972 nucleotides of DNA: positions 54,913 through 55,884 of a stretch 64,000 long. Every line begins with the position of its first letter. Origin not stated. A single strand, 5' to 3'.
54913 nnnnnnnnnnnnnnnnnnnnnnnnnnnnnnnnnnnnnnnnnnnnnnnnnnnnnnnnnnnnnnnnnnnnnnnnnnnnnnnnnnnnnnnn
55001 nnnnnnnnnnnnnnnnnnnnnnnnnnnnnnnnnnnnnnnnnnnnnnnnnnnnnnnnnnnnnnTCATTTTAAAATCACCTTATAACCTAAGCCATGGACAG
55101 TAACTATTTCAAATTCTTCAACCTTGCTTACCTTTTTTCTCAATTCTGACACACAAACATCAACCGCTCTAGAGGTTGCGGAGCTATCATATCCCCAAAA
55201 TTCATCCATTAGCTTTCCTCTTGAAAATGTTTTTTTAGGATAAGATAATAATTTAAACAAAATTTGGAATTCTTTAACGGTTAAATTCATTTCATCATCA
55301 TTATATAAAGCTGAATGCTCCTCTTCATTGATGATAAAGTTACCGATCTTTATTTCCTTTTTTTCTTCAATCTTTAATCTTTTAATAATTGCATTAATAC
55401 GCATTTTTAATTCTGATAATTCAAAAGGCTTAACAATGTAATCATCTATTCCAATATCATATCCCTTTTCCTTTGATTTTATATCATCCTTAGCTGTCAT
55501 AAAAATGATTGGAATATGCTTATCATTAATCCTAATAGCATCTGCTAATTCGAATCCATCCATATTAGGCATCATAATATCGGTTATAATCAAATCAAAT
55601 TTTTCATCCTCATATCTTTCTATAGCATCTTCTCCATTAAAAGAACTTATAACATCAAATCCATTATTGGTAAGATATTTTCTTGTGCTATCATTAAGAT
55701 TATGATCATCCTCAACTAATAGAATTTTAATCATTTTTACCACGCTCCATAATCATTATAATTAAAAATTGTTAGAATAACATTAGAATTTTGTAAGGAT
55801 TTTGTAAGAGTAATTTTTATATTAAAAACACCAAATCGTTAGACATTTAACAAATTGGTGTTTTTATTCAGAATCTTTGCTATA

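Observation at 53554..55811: Shared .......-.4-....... promoter block links the two-component operon to a small-membrane-protein/cardiolipin-synthase operon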

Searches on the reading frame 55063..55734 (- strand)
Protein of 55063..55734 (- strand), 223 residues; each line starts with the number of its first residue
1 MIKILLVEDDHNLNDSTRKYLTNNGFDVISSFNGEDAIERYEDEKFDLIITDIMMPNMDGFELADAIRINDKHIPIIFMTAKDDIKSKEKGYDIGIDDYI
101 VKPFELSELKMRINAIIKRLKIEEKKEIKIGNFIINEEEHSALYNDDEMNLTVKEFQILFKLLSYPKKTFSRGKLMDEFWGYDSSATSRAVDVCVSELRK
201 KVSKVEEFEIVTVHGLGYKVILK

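Call 5: search_protein_families(library=pfam, proteins=[window:55063-55734:-], max_evalue=0.01)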
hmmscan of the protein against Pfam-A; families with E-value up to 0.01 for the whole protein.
window:55063-55734:- (223 aa): 2 families
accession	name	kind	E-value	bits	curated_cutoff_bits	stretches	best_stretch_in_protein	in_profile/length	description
PF00072.30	Response_reg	-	5.9e-30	104.1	30.2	1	4-113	1-110/111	Response regulator receiver domain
PF00486.34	Trans_reg_C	-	3.3e-20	72.4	26.2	1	147-219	2-76/77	Transcriptional regulatory protein, C terminal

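Call 10: search_protein_families(library=ncbifam, proteins=[window:55063-55734:-], max_evalue=0.01)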
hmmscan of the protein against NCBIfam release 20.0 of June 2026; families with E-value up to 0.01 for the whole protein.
window:55063-55734:- (223 aa): 105 families (the best 25 are shown)
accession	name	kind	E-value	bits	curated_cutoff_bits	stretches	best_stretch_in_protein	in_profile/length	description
NF040689.1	MtrAB_MtrA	equivalog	7.8e-53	179.1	300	1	4-220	1-218/219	MtrAB system response regulator MtrA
NF053854.1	RespRegPhoBBctds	equivalog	8.3e-53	179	270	1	4-219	1-223/225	two-component system response regulator PhoB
NF051850.1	RespRegRprY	equivalog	1.4e-51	175.1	370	1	2-222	5-228/234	response regulator transcription factor RprY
NF045944.1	ResRegRpaBCyano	equivalog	9.5e-49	165.8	330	1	5-219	1-226/229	response regulator transcription factor RpaB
TIGR02154.1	PhoB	equivalog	1.6e-48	165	296.2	1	3-219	4-224/226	phosphate regulon transcriptional regulator PhoB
NF041734.1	resp_reg_RppA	equivalog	4.5e-46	157.1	250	1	3-220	2-227/229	two-component system response regulator RppA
NF008296.0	PRK11083.1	equivalog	4.5e-46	157.1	273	1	3-219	5-224/228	two-component system response regulator CreB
TIGR01387.1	cztR_silR_copR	subfamily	8e-46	156.4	279.2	1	4-219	1-217/218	heavy metal response regulator transcription factor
NF007005.1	PRK09468.1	equivalog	6.5e-45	153.4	331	1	3-220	5-231/237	osmolarity response regulator transcription factor OmpR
NF041733.1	resp_reg_CseB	equivalog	6.2e-43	146.8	350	1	3-220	2-226/228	two-component system response regulator CseB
NF012227.0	AdeR_RR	equivalog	6.7e-43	146.9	340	1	3-220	13-236/239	efflux system response regulator transcription factor AdeR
NF033120.0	vanR_FM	exception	1.4e-42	145.9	460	1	2-219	4-228/231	vancomycin resistance response regulator transcription factor, VanR-F/VanR-M family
NF007928.2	PRK10643.1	equivalog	1.4e-42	145.8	330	1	2-219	1-215/216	two-component system response regulator PmrA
NF040534.1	resp_reg_YycF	equivalog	1.7e-42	145.3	340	1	3-219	2-226/231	response regulator YycF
NF012023.0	PRK15479.1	equivalog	1.6e-41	142.3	337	1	3-220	2-217/224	transcriptional regulator TctD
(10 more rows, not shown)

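Call 36: search_solved_structures(query=window:55063-55734:-, max_evalue=1e-20, show_alignments=0)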
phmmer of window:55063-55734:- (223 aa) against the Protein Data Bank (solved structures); distinct sequences matched with E-value up to 1e-20: 40.
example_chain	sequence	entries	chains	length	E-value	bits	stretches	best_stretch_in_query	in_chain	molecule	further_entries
2gwr_A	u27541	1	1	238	6.4e-36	127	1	3-219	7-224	DNA-binding response regulator mtrA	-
1kgs_A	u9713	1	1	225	2.4e-35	125.2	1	2-219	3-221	DNA BINDING RESPONSE REGULATOR D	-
1ys6_A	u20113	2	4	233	8.9e-33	116.8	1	3-218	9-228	Transcriptional regulatory protein prrA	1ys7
2oqr_A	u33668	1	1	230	1.4e-32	116.2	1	3-220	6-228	Sensory transduction protein regX3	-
9ji3_J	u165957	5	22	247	3.2e-32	115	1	3-219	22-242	DNA-binding response regulator | Possible two component system response transcriptional positive regulator PhoP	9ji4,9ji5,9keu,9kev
3r0j_A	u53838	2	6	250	3.3e-32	114.9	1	3-219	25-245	POSSIBLE TWO COMPONENT SYSTEM RESPONSE TRANSCRIPTIONAL POSITIVE REGULATOR PHOP | Response regulator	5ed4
3q9s_A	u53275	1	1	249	9.5e-29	103.6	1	3-211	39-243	DNA-binding response regulator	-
8fk2_A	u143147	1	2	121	1.5e-27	99.7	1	1-120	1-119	Putative response regulator CovR VicR-like protein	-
9ket_J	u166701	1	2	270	3e-27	98.7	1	44-219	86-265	Possible two component system response transcriptional positive regulator PhoP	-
1nxo_A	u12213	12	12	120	5.3e-27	97.9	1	1-119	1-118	DNA-binding response regulator | Response regulator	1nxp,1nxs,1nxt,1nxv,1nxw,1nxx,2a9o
6eb7_A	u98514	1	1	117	2e-26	96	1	3-119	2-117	DNA-binding response regulator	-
7e1b_A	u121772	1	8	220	2.1e-26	95.9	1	4-220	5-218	DNA-binding response regulator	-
8jo2_H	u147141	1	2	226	2.5e-26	95.7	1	3-219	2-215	DNA-binding transcriptional regulator BasR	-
4s04_A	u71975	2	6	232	2.8e-26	95.6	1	3-219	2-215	DNA-binding transcriptional regulator BasR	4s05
1mvo_A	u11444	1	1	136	4.7e-25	91.5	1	3-124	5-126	PhoP response regulator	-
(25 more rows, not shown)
